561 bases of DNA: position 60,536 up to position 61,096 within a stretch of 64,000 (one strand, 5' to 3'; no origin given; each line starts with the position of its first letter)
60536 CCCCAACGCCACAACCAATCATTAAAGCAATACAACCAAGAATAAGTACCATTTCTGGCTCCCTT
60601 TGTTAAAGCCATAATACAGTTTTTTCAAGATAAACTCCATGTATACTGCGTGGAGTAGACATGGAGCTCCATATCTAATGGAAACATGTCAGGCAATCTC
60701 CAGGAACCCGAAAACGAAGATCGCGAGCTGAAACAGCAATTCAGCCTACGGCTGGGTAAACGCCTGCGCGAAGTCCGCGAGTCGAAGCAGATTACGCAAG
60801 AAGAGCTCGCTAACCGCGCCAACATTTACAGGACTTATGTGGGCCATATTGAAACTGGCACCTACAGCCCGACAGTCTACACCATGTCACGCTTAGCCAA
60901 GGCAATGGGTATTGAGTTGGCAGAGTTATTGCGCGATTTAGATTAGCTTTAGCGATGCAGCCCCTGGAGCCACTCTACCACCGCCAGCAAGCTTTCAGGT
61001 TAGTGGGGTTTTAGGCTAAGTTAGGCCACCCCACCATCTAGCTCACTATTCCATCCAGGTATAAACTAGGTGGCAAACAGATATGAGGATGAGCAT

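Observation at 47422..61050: Four same-orientation copies of a 20-nt motif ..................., resembling a T7-class promoter core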

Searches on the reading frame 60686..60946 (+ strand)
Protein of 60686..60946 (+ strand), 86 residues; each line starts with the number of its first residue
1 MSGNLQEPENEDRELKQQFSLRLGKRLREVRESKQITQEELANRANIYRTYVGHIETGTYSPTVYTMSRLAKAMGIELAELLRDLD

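Call 86: search_protein_families(library=phrogs, proteins=[window:60686-60946:+], max_evalue=0.01)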
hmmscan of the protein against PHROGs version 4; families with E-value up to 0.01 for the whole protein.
window:60686-60946:+ (86 aa): 28 families (the best 25 are shown)
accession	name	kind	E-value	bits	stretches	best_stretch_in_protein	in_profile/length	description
phrog_3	-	transcription regulation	6.1e-13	50.3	1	17-83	83-147/430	transcriptional repressor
phrog_5823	-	transcription regulation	6.2e-12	46.4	1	21-82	5-67/404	transcriptional regulator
phrog_8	-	transcription regulation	3.7e-11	44.1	1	22-82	76-136/346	transcriptional regulator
phrog_1373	-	transcription regulation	5.8e-11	43.6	1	17-79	58-120/166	transcriptional regulator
phrog_4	-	transcription regulation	3.6e-10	40.4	1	18-83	132-193/400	transcriptional repressor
phrog_2967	-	transcription regulation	1.5e-09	38.8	1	23-82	11-70/225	transcriptional regulator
phrog_2439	-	transcription regulation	1.4e-08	35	1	24-77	9-62/367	transcriptional regulator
phrog_2328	-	transcription regulation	7.1e-08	33.3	1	20-79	13-72/128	transcriptional repressor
phrog_7241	-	transcription regulation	1.2e-07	32.8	1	26-82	65-121/122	transcriptional regulator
phrog_4836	-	transcription regulation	1.1e-06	29.3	1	11-82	64-135/194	CII-like regulator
phrog_1124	-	transcription regulation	2e-05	25.2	1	16-73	2-58/177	transcriptional regulator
phrog_2339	-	DNA, RNA and nucleotide metabolism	3.6e-05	24.7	1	11-78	14-82/98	HTH DNA binding protein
phrog_35195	-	unknown function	4.9e-05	24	1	22-82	2-63/159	-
phrog_9908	-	DNA, RNA and nucleotide metabolism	0.0003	21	1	21-77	12-68/282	DNA binding protein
phrog_13326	-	unknown function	0.00065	20.8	1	37-84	9-56/151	-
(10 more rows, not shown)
